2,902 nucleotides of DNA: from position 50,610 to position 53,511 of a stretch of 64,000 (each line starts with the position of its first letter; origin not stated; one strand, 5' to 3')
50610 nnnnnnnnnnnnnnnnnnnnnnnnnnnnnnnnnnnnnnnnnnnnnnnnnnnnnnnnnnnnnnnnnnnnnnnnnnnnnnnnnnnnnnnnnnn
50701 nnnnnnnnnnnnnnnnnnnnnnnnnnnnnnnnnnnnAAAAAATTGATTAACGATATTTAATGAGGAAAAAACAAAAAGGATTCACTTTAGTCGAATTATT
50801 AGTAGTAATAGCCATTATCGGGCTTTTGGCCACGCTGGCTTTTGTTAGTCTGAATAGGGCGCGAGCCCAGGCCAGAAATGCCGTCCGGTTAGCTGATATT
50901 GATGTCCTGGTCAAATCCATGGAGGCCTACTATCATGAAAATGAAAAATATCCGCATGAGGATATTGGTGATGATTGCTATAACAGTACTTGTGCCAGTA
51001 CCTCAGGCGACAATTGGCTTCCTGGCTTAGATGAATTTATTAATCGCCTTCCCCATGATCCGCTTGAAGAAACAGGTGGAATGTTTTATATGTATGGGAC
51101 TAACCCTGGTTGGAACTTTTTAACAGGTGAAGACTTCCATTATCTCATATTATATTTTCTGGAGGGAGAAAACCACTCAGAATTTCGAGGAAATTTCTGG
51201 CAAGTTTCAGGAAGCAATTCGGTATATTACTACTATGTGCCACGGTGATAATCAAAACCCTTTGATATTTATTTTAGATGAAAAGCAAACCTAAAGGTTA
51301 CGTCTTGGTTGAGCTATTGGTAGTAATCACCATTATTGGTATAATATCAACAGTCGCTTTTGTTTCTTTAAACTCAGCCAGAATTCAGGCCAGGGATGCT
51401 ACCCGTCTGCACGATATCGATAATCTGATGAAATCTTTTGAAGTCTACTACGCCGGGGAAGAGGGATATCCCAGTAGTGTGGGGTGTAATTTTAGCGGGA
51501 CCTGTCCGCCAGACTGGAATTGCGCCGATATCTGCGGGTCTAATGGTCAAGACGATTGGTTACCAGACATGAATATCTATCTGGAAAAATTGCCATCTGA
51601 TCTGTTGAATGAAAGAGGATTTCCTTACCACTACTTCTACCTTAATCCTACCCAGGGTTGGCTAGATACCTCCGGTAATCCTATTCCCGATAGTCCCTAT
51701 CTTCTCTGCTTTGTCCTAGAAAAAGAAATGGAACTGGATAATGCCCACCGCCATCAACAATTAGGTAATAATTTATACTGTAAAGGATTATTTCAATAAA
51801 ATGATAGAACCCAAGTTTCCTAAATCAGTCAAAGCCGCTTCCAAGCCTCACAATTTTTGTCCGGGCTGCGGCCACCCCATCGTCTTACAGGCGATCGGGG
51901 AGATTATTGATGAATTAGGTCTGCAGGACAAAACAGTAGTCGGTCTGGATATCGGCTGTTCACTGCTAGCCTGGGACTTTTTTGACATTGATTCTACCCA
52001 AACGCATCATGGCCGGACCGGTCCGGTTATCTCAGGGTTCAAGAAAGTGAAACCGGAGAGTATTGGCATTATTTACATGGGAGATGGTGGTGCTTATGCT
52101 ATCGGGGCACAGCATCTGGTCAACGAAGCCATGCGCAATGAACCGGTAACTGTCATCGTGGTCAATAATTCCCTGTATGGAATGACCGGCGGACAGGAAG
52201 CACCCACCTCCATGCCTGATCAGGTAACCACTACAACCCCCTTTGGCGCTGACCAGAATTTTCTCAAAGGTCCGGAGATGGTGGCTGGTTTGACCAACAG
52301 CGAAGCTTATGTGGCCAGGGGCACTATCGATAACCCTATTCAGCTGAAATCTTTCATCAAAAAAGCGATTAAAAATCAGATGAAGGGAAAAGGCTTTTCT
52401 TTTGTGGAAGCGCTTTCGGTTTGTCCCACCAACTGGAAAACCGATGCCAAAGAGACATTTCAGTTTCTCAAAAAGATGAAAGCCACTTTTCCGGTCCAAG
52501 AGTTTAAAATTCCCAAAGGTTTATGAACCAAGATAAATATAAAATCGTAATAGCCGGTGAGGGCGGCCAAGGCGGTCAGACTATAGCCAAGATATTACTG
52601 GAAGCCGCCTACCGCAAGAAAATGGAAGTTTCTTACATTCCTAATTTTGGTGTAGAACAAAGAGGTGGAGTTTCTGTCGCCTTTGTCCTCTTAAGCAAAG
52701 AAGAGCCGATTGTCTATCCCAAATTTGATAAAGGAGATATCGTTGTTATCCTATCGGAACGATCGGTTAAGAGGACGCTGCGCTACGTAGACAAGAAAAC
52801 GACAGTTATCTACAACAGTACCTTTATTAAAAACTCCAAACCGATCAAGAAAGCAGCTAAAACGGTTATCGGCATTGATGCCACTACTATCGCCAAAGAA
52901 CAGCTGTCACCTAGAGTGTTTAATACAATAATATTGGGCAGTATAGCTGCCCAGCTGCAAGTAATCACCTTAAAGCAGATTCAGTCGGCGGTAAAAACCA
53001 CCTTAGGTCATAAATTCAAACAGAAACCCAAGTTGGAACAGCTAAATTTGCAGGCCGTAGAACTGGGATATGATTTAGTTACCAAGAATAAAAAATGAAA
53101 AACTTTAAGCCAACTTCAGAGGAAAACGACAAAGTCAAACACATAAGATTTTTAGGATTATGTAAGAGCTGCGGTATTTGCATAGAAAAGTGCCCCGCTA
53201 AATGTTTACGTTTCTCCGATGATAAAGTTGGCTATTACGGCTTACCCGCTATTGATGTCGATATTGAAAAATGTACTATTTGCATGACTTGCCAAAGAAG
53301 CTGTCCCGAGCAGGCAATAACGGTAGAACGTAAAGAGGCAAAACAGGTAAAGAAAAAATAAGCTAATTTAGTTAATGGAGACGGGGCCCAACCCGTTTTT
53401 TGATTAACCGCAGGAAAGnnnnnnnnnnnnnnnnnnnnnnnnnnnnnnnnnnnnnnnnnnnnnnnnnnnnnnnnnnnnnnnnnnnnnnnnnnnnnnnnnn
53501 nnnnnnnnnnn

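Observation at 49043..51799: Array of five type IV pilin-like genes inserted inside the 2-oxoacid:ferredoxin oxidoreductase operon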

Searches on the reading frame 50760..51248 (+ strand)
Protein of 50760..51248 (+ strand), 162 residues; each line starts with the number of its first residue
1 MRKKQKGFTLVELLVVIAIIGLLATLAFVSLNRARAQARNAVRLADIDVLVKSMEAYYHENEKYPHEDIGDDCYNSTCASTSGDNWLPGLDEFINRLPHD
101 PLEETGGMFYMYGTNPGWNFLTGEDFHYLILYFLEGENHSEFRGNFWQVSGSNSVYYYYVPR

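Call 3: search_protein_families(library=pfam, proteins=[window:50760-51248:+], max_evalue=0.01)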
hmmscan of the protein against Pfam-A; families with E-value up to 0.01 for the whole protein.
window:50760-51248:+ (162 aa): 2 families
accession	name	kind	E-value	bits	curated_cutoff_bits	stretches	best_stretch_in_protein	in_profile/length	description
PF07963.17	N_methyl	-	6.5e-11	41.8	21.2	1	2-28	1-27/27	Prokaryotic N-terminal methylation motif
PF08334.16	T2SSG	-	0.0028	18.1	21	1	36-104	7-72/108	Type II secretion system (T2SS), protein G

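Call 4: search_protein_families(library=ncbifam, proteins=[window:50760-51248:+], max_evalue=0.01)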
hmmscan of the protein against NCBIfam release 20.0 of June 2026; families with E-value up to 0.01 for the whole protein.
window:50760-51248:+ (162 aa): 13 families
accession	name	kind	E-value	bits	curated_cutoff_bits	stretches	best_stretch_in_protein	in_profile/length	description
TIGR01710.1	typeII_sec_gspG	equivalog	1.1e-13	51.4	88.85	1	6-104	1-97/134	type II secretion system major pseudopilin GspG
TIGR02532.1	IV_pilin_GFxxxE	domain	6.4e-09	35.3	16.3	1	5-27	1-23/24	prepilin-type N-terminal cleavage/methylation domain-containing protein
TIGR01708.2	typeII_sec_gspH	equivalog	2e-08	34.4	80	1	5-38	1-34/169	type II secretion system minor pseudopilin GspH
NF041775.1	typeIV_PilA_Myxo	equivalog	1.9e-07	31.3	400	1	4-65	9-70/214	type IV pilin protein PilA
NF040999.1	pilin_ComGC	equivalog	4.1e-06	26.9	75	1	5-66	1-62/84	competence type IV pilus major pilin ComGC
NF007862.0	PRK10574.1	equivalog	6e-06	26.5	138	1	3-31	2-30/145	prepilin peptidase-dependent pilin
NF041013.1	T4P_ComGE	equivalog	1.1e-05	25.4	49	1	3-57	1-56/83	competence type IV pilus minor pilin ComGE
TIGR02596.1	TIGR02596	subfamily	5e-05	23.5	70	1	8-34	1-27/196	Verru_Chthon cassette protein D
NF007800.0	PRK10506.1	equivalog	8.8e-05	22.4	158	1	3-41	6-44/163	prepilin peptidase-dependent protein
TIGR01711.1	gspJ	equivalog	0.00086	19.2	64.85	1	6-54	1-50/192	type II secretion system minor pseudopilin GspJ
NF006453.0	PRK08808.1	equivalog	0.0017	17.5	295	1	1-57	2-58/211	type II secretion system protein J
NF040982.1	ComGD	equivalog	0.0021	18.5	70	1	5-38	1-34/139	competence type IV pilus minor pilin ComGD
TIGR01707.1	gspI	equivalog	0.0082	16.6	44.35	0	7-41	1-34/101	type II secretion system minor pseudopilin GspI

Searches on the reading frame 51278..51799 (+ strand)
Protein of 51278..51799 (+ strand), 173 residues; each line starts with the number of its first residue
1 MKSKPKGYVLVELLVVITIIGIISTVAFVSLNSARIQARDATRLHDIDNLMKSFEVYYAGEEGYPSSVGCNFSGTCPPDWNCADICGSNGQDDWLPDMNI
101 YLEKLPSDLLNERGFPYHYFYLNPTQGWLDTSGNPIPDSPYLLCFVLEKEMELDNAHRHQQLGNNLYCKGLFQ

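Call 3: search_protein_families(library=pfam, proteins=[window:51278-51799:+], max_evalue=0.01)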
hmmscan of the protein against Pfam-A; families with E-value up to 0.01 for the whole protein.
window:51278-51799:+ (173 aa): 2 families
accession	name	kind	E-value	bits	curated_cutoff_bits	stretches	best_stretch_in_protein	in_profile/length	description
PF07963.17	N_methyl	-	0.00017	21.5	21.2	1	10-28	9-27/27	Prokaryotic N-terminal methylation motif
PF25052.1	AtDEF-like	-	0.0093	16.7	25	0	67-91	34-58/79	Defensin-like family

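Call 4: search_protein_families(library=ncbifam, proteins=[window:51278-51799:+], max_evalue=0.01)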
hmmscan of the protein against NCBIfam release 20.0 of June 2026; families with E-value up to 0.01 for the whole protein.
window:51278-51799:+ (173 aa): 7 families
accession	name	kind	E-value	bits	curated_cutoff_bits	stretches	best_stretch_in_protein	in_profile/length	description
TIGR01710.1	typeII_sec_gspG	equivalog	2e-06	27.8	88.85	1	6-67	1-62/134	type II secretion system major pseudopilin GspG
TIGR02532.1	IV_pilin_GFxxxE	domain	1.9e-05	24.3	16.3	1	6-27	2-23/24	prepilin-type N-terminal cleavage/methylation domain-containing protein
TIGR01708.2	typeII_sec_gspH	equivalog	7.1e-05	22.9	80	1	6-37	2-33/169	type II secretion system minor pseudopilin GspH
NF007862.0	PRK10574.1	equivalog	0.0015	18.7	138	1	4-30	3-29/145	prepilin peptidase-dependent pilin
NF041775.1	typeIV_PilA_Myxo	equivalog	0.0016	18.4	400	1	4-40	9-43/214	type IV pilin protein PilA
NF041013.1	T4P_ComGE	equivalog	0.0034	17.5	49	1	5-38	3-36/83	competence type IV pilus minor pilin ComGE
NF007800.0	PRK10506.1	equivalog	0.0051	16.6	158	1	3-39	6-42/163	prepilin peptidase-dependent protein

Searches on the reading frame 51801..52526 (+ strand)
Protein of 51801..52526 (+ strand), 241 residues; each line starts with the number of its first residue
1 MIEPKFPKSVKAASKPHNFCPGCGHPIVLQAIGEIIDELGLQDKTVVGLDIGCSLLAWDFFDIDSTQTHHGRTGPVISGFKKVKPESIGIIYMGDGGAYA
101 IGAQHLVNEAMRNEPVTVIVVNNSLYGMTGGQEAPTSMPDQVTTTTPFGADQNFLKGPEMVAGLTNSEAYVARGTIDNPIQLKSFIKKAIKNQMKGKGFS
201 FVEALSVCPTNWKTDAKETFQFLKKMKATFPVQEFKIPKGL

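Call 3: search_protein_families(library=pfam, proteins=[window:51801-52526:+], max_evalue=0.01)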
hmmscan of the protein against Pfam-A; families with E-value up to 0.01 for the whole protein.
window:51801-52526:+ (241 aa): 2 families
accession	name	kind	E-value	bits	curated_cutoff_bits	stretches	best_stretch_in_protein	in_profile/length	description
PF02775.26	TPP_enzyme_C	-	2.6e-20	73.2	21.9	1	60-203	21-150/151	Thiamine pyrophosphate enzyme, C-terminal TPP binding domain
PF09297.16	Zn_ribbon_NUD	-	0.0066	16.6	24.8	0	17-30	3-16/32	NADH pyrophosphatase zinc ribbon domain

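Call 4: search_protein_families(library=ncbifam, proteins=[window:51801-52526:+], max_evalue=0.01)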
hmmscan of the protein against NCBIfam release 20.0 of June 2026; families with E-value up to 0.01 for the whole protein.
window:51801-52526:+ (241 aa): 16 families
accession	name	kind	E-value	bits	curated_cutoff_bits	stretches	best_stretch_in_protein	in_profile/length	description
NF008820.0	PRK11866.1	equivalog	4.4e-43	147.7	402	1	10-220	9-213/287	2-oxoacid ferredoxin oxidoreductase subunit beta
TIGR02177.1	PorB_KorB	subfamily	2.8e-37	128.8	261.9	1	18-220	2-199/286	2-oxoacid:acceptor oxidoreductase, beta subunit, pyruvate/2-ketoisovalerate family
NF041171.1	Oxoac_fdxbeta_Archa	equivalog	1.4e-33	116.5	423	1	18-220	4-201/296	2-oxoacid:ferredoxin oxidoreductase subunit beta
NF007207.0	PRK09628.1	equivalog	1e-31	110.6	364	1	13-223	12-219/277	2-oxoglutarate ferredoxin oxidoreductase subunit beta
NF008821.0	PRK11869.1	equivalog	7.6e-29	100.5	438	1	15-219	12-211/286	2-oxoacid ferredoxin oxidoreductase subunit beta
NF008818.0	PRK11864.1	subfamily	1.2e-19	70.5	405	1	11-224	12-224/300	3-methyl-2-oxobutanoate dehydrogenase subunit beta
NF008819.1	PRK11865.1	equivalog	5.1e-17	62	405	1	16-224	17-228/300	pyruvate synthase subunit PorB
NF045792.1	OxalOxredbeta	equivalog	2.5e-13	49.7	590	1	84-229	98-246/311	oxalate oxidoreductase subunit beta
TIGR03336.1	IOR_alpha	equivalog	1.6e-11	43.3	650.9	1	11-145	350-480/595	indolepyruvate ferredoxin oxidoreductase subunit alpha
NF045766.1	PhenlGlyoxDHPadI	equivalog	2.8e-11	42.8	700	1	83-225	228-371/443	NADH-dependent phenylglyoxylate dehydrogenase subunit beta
NF006203.0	PRK08327.1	equivalog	0.00059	18.5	456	1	69-202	433-564/571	thiamine pyrophosphate-requiring protein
TIGR02176.1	pyruv_ox_red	equivalog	0.0019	16.1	911.35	1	91-210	958-1072/1167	pyruvate:ferredoxin (flavodoxin) oxidoreductase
NF005713.0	PRK07525.1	subfamily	0.0025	16.3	620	1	74-203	441-559/592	sulfoacetaldehyde acetyltransferase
NF004813.0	PRK06163.1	equivalog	0.0031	17.2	240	1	75-149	64-139/202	hypothetical protein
NF004919.0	PRK06276.1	equivalog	0.0038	15.6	866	1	75-192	422-528/582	acetolactate synthase large subunit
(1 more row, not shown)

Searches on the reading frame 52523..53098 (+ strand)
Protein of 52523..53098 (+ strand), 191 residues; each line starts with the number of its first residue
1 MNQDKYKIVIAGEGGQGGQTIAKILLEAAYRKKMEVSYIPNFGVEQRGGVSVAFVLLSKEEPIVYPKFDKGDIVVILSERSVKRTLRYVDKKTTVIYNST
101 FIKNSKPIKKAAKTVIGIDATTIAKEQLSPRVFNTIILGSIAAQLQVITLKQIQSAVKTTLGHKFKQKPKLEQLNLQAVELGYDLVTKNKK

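Call 3: search_protein_families(library=pfam, proteins=[window:52523-53098:+], max_evalue=0.01)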
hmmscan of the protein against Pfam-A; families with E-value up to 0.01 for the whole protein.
window:52523-53098:+ (191 aa): 1 family
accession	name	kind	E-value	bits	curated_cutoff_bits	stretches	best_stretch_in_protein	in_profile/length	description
PF01558.24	POR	-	6e-36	124.6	27.4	1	14-184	1-173/173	Pyruvate ferredoxin/flavodoxin oxidoreductase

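Call 4: search_protein_families(library=ncbifam, proteins=[window:52523-53098:+], max_evalue=0.01)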
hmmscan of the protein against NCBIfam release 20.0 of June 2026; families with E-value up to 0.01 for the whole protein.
window:52523-53098:+ (191 aa): 26 families (the best 25 are shown)
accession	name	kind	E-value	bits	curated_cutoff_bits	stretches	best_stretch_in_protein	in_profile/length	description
TIGR02175.1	PorC_KorC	subfamily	8.8e-28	97.3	81.1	1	6-187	2-176/177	2-oxoacid:acceptor oxidoreductase, gamma subunit, pyruvate/2-ketoisovalerate family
TIGR03710.1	OAFO_sf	subfamily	1.2e-23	83.6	482.75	1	6-190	2-177/561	2-oxoacid:acceptor oxidoreductase subunit alpha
NF006323.0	PRK08537.1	equivalog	4.9e-22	78.2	235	1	7-188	4-180/181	2-oxoacid:ferredoxin oxidoreductase subunit gamma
NF006321.0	PRK08534.1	equivalog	2.2e-21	76.4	225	1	8-188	4-179/181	pyruvate ferredoxin oxidoreductase subunit gamma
NF040683.1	PorC_Meth_Thtga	equivalog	4.6e-20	72.1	270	1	7-189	3-176/177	pyruvate synthase subunit PorC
NF010632.0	PRK14029.1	equivalog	2.6e-18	66.3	335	1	8-167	4-167/185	pyruvate/ketoisovalerate ferredoxin oxidoreductase subunit gamma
NF005323.0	PRK06853.1-3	equivalog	3.9e-18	66.1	238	1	2-187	3-196/197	indolepyruvate oxidoreductase subunit beta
NF005322.0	PRK06853.1-2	equivalog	4.1e-18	65.9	237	1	1-188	1-195/197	indolepyruvate oxidoreductase subunit beta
NF045762.1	PhenlGlyoxDHPadE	equivalog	8.5e-18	64.9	300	1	6-185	2-178/187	NADH-dependent phenylglyoxylate dehydrogenase subunit gamma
NF004916.0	PRK06274.1-2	equivalog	1.4e-16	61.1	227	1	7-184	4-174/178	indolepyruvate oxidoreductase subunit beta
NF005324.0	PRK06853.1-4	equivalog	3.1e-16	59.8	222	1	5-189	2-192/196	indolepyruvate oxidoreductase subunit beta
NF005325.0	PRK06853.1-5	equivalog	1.6e-14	54.1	230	1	5-185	3-190/192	indolepyruvate oxidoreductase subunit beta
TIGR03334.1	IOR_beta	equivalog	7.6e-14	52.1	205.8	1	6-102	1-96/189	indolepyruvate ferredoxin oxidoreductase subunit beta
NF005328.0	PRK06853.2-2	equivalog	1.1e-11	44.9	240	1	5-142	3-150/192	indolepyruvate oxidoreductase subunit beta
NF004497.0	PRK05844.1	equivalog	1.8e-10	40.8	243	1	13-186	9-185/186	pyruvate flavodoxin oxidoreductase subunit gamma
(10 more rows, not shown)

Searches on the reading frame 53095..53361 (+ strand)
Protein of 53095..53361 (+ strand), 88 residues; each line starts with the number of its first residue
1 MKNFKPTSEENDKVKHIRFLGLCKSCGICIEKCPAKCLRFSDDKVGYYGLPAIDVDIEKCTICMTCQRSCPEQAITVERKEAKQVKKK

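Call 3: search_protein_families(library=pfam, proteins=[window:53095-53361:+], max_evalue=0.01)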
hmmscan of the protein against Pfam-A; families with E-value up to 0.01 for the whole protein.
window:53095-53361:+ (88 aa): 12 families
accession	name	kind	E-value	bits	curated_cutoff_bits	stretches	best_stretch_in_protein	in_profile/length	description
PF12838.12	Fer4_7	-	6.4e-10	39.8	27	2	23-74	2-52/52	4Fe-4S dicluster domain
PF00037.32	Fer4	-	9e-09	35.2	21.1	2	54-76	2-24/24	4Fe-4S binding domain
PF13187.11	Fer4_9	-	2.5e-07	31.1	27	1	23-75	2-52/52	4Fe-4S dicluster domain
PF12837.12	Fer4_6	-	2.5e-06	27.6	25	1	53-75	2-24/24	4Fe-4S binding domain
PF13484.11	Fer4_16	-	2.9e-06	28.4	30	1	23-40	2-19/66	4Fe-4S double cluster binding domain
PF13237.11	Fer4_10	-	3.3e-06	27.4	25.5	1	55-86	4-36/53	4Fe-4S dicluster domain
PF13183.11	Fer4_8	-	4.2e-06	27.7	27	1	55-72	49-66/68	4Fe-4S dicluster domain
PF12797.12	Fer4_2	-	1e-05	25.6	24.5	0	53-72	3-22/22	4Fe-4S binding domain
PF14697.11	Fer4_21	-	1.6e-05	25.4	35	0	55-85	3-36/59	4Fe-4S dicluster domain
PF12800.12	Fer4_4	-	0.00016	22.2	24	0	22-35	3-16/17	4Fe-4S binding domain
PF13534.11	Fer4_17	-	0.00026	21.9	22.2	0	56-73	42-59/61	4Fe-4S dicluster domain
PF25160.1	LdpA_Fe-S-bd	-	0.0067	16.6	27.6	0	65-78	8-21/49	LdpA Fe-S cluster-binding domain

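Call 4: search_protein_families(library=ncbifam, proteins=[window:53095-53361:+], max_evalue=0.01)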
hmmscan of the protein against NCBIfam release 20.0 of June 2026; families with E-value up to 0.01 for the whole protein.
window:53095-53361:+ (88 aa): 78 families (the best 25 are shown)
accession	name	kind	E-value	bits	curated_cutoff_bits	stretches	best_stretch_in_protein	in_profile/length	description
NF042987.1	OGOR_delta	exception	1.4e-10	41.2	125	1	22-78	32-88/89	2-oxoglutarate ferredoxin oxidoreductase subunit delta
NF007205.0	PRK09626.1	equivalog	3.1e-09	36.8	93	1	23-83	19-80/105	2-oxoglutarate-acceptor oxidoreductase subunit OorD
NF042909.1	FMH_DH_FwdF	exception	5.9e-09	35.5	375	1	23-78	140-198/336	tungsten-dependent formylmethanofuran dehydrogenase subunit FwdF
NF004537.0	PRK05888.1-3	equivalog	7.1e-09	35.5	163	2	9-43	102-135/204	NADH-quinone oxidoreductase subunit NuoI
NF038196.1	ferrodoxin_EFR1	subfamily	7.7e-09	35.9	75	1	12-84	175-238/242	EFR1 family ferrodoxin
TIGR02179.1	PorD_KorD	subfamily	1.4e-08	34.7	60.05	2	55-85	22-52/78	2-oxoacid:acceptor oxidoreductase, delta subunit, pyruvate/2-ketoisovalerate family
NF040684.1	PorD_Arch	equivalog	7e-08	32.5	120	2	12-40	54-81/85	pyruvate synthase subunit PorD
NF040864.1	HgcB_ferredoxin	equivalog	7.2e-08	32.2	99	1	22-78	15-64/93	mercury methylation ferredoxin HgcB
TIGR01971.1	NuoI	subfamily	7.2e-08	32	113.05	1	23-79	44-102/121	NADH-quinone oxidoreductase, chain I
TIGR00402.1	napF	equivalog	8.7e-08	32.2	102.2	1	17-84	31-93/149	ferredoxin-type protein NapF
NF041836.1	rnfB_Methano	equivalog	4.4e-07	29.6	445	1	9-79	160-237/265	Rnf electron transport complex subunit RnfB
TIGR04041.1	activase_YjjW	hypoth_equivalog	1.1e-06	28.3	250.2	1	21-74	41-86/276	YjjW family glycine radical enzyme activase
TIGR01944.1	rnfB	subfamily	1.4e-06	28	68.7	1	13-41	135-163/190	RnfABCDGE type electron transport complex subunit B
NF006076.0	PRK08222.1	equivalog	1.9e-06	27.8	270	1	46-84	28-64/181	hydrogenase 4 subunit H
NF045874.1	Vhu_polyferre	exception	1.9e-06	26.9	600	1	16-87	123-186/381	F420-non-reducing hydrogenase associated-polyferredoxin VhuB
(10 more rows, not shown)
